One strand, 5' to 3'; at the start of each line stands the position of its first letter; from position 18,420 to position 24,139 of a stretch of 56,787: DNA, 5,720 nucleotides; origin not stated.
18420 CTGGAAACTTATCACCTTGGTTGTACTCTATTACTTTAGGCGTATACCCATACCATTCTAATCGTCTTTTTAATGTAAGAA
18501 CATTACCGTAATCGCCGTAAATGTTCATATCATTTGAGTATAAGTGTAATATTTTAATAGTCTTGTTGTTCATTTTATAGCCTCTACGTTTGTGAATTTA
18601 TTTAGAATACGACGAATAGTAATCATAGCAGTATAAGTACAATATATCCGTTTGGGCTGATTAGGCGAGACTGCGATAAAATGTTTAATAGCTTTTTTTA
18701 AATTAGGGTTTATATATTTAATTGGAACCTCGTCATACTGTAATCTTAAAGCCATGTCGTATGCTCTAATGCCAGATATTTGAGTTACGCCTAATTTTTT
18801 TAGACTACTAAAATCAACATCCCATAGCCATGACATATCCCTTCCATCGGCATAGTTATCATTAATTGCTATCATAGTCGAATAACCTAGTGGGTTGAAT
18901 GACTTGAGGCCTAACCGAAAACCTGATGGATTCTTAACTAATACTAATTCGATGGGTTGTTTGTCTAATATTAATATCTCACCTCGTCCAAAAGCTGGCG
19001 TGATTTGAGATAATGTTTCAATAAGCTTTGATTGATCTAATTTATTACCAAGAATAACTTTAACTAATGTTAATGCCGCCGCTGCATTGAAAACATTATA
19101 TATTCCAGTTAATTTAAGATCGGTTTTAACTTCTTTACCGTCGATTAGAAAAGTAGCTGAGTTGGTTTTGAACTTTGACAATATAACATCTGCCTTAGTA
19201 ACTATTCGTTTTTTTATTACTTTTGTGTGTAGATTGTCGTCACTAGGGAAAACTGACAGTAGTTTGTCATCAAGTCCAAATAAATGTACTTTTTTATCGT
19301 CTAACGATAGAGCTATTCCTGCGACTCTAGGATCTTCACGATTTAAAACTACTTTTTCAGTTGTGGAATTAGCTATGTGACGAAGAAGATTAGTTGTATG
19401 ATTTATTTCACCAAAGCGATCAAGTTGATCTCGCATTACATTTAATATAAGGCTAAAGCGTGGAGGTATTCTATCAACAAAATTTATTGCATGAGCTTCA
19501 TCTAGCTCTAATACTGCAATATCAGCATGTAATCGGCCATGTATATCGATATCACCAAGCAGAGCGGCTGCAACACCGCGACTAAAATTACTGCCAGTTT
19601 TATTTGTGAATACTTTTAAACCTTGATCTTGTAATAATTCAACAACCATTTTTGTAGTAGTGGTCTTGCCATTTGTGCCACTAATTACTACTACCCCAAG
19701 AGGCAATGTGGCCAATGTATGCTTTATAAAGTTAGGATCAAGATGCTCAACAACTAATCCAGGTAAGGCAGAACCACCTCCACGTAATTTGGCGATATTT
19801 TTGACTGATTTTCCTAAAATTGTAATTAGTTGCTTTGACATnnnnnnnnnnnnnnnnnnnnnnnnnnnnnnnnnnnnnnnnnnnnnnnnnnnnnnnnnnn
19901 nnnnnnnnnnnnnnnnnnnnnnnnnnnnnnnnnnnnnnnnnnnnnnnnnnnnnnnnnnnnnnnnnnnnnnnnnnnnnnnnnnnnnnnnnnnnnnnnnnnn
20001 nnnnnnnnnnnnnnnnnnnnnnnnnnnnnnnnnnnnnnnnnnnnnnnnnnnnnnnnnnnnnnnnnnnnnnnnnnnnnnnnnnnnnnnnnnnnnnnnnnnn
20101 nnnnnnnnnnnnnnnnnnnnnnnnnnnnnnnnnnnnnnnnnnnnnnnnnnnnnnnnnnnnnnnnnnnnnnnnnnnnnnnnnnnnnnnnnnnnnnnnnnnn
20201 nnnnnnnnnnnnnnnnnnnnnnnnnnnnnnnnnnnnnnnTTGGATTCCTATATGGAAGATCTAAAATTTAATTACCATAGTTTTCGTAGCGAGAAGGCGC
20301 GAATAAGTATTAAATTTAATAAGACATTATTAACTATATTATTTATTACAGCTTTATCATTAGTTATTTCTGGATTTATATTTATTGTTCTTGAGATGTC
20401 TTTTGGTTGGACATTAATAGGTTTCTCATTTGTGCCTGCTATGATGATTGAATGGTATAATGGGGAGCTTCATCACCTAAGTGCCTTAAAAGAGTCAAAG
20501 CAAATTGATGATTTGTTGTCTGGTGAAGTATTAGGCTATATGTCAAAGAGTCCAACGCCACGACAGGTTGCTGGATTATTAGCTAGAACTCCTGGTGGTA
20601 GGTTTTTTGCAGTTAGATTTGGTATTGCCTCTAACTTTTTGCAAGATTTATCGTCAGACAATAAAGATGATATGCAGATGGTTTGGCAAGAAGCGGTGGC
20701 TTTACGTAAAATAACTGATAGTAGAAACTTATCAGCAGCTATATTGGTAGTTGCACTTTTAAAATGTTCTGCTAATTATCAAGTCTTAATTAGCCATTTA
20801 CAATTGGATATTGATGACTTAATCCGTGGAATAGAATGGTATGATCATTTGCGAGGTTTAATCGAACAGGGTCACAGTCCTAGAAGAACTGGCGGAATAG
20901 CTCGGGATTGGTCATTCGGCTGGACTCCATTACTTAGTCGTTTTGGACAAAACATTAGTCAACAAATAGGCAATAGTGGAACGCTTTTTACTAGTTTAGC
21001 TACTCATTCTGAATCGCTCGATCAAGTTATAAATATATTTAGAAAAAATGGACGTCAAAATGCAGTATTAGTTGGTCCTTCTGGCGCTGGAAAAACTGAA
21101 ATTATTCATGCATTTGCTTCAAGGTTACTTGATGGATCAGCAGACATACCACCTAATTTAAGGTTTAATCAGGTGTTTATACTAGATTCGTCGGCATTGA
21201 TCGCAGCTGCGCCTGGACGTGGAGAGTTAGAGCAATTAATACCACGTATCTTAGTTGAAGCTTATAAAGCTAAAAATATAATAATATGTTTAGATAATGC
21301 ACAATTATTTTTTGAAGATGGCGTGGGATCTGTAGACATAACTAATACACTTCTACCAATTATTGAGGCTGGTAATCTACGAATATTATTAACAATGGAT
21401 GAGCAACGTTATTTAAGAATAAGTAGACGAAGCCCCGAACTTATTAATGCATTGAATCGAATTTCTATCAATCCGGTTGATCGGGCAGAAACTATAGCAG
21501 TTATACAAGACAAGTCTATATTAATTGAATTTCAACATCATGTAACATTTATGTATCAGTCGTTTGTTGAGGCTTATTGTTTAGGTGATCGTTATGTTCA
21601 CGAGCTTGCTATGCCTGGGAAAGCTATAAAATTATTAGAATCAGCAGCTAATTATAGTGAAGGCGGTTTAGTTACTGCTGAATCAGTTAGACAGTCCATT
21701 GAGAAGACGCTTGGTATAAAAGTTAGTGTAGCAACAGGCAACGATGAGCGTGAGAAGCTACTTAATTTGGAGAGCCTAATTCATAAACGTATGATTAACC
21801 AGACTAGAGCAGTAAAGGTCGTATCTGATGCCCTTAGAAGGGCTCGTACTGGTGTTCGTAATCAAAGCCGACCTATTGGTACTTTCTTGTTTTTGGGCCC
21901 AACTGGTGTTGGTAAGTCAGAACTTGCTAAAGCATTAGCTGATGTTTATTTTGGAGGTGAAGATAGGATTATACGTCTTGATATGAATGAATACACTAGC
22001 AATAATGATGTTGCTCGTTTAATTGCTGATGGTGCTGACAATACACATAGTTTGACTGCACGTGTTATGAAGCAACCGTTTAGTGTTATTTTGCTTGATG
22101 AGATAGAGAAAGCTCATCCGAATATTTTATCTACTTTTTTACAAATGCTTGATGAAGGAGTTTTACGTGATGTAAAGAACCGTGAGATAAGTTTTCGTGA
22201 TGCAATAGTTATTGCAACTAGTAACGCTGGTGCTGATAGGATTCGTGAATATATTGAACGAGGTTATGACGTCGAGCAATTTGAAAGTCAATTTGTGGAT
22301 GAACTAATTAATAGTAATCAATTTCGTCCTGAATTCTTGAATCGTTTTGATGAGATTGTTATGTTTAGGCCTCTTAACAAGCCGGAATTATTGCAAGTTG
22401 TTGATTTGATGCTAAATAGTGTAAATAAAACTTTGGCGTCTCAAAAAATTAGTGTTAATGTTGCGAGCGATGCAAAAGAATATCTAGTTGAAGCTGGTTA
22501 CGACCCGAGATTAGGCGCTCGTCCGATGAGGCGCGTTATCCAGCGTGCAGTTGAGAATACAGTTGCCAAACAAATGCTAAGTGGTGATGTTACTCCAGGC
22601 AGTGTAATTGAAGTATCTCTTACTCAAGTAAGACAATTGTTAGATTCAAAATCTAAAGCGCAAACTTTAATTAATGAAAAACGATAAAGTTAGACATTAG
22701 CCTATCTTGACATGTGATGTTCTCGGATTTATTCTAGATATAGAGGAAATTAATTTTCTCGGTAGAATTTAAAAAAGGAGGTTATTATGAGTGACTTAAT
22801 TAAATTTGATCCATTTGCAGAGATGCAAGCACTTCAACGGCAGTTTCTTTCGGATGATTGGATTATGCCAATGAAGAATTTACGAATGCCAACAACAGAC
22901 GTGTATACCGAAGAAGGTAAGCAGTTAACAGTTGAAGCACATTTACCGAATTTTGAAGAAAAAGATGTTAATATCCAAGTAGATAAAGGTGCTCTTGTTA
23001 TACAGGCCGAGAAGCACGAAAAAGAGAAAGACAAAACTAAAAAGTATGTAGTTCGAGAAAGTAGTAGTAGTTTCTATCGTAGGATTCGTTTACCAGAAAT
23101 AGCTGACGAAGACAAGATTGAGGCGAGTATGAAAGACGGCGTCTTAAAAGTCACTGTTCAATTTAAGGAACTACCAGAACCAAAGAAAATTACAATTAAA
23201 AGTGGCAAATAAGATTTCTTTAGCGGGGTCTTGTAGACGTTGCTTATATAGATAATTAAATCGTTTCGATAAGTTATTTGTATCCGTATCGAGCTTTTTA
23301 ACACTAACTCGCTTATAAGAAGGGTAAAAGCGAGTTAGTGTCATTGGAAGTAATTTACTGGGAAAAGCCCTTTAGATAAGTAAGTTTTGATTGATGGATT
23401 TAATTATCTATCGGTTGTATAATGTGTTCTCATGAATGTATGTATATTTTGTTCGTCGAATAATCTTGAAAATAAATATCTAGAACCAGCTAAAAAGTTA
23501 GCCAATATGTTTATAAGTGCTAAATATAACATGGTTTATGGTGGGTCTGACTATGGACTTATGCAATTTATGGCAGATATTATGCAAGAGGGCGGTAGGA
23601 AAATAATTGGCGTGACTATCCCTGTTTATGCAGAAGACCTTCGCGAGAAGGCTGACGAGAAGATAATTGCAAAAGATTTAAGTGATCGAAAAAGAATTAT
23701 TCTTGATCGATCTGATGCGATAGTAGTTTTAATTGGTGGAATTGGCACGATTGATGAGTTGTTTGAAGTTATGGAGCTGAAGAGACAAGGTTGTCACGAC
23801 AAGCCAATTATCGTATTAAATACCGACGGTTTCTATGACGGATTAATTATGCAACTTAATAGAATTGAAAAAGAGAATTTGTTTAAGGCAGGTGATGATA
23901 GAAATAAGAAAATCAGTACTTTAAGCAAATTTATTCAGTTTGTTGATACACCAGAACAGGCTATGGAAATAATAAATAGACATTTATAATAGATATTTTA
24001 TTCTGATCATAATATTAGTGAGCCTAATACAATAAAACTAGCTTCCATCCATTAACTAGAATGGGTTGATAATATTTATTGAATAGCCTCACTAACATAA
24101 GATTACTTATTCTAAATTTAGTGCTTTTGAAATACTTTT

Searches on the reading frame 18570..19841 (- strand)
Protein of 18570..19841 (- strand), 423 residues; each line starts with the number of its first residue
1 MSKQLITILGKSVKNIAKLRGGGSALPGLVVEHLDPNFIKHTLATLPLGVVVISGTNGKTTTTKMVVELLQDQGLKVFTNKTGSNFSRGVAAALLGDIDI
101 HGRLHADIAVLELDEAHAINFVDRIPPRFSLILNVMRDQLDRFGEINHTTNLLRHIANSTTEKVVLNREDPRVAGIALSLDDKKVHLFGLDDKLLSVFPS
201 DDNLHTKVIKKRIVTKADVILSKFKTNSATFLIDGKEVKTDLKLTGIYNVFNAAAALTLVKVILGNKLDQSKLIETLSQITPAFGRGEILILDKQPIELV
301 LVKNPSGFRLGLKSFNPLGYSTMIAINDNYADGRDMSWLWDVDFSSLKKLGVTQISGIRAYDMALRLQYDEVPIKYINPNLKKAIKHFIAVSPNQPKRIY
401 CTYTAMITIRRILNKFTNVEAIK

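Call 56: search_protein_families(library=pfam, max_evalue=0.00001, proteins=[window:18570-19841:-])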
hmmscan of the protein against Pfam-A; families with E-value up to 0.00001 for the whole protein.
window:18570-19841:- (423 aa): 2 families
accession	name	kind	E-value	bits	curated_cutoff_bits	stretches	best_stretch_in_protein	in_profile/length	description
PF08353.15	MurT_C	-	5.9e-27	94.3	25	1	301-406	1-110/110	MurT ligase C-terminal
PF08245.18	Mur_ligase_M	-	3.1e-19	70.2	24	1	53-259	1-199/200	Mur ligase middle domain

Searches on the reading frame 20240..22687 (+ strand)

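Call 57: search_protein_families(library=pfam, max_evalue=0.00001, proteins=[window:20240-22687:+])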
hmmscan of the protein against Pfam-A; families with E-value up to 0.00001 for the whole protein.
window:20240-22687:+ (815 aa): 8 families
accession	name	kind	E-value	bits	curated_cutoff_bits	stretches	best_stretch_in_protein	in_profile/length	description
PF07724.20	AAA_2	-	7.6e-45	153.4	27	1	544-706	1-166/166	AAA domain (Cdc48 subfamily)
PF10431.15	ClpB_D2-small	-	6.5e-25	87.4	21.9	1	712-792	1-81/81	C-terminal, D2-small domain, of ClpB protein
PF00004.35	AAA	-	9.8e-17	62.1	21.2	1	550-674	2-120/131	ATPase family associated with various cellular activities (AAA)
PF07728.20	AAA_5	-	1.1e-15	58.3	22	1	549-664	2-124/139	AAA domain (dynein-related subfamily)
PF13401.12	AAA_22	-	2.3e-11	44.6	27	0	271-405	4-104/130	AAA domain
PF13191.12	AAA_16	-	1.5e-07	32.5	32.6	0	261-336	10-85/167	AAA ATPase domain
PF13173.12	AAA_14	-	7.2e-07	29.7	27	0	550-629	6-77/129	AAA domain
PF20030.5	bpMoxR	-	2.1e-06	27.4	27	0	549-662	34-145/205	MoxR domain in the MoxR-vWA-beta-propeller ternary systems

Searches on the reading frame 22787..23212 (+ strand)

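Call 57: search_protein_families(library=pfam, max_evalue=0.00001, proteins=[window:22787-23212:+])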
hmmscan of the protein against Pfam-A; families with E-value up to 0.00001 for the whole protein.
window:22787-23212:+ (141 aa): 2 families
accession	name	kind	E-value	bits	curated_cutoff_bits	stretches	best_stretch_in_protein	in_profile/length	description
PF00011.27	HSP20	-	9.5e-21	74.3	20.8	1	42-137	4-101/102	Hsp20/alpha crystallin family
PF17886.7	ArsA_HSP20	-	3.9e-07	30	22.5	1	46-123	3-62/63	HSP20-like domain found in ArsA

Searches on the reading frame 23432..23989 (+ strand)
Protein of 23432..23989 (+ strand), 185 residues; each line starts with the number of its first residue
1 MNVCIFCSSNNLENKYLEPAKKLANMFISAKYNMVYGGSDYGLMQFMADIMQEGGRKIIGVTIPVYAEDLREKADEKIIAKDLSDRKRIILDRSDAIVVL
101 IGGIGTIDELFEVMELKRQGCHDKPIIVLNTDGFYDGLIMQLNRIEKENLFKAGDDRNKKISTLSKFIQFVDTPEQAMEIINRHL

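Call 57: search_protein_families(library=pfam, max_evalue=0.00001, proteins=[window:23432-23989:+])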
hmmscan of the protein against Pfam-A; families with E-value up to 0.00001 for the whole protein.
window:23432-23989:+ (185 aa): 2 families
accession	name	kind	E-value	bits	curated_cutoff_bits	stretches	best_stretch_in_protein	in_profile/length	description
PF03641.19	Lysine_decarbox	-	1.7e-25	90.1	27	1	44-155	1-114/131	Possible lysine decarboxylase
PF18306.6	LDcluster4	-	4.5e-10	39.8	26.3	1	2-144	3-125/151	SLOG cluster4 family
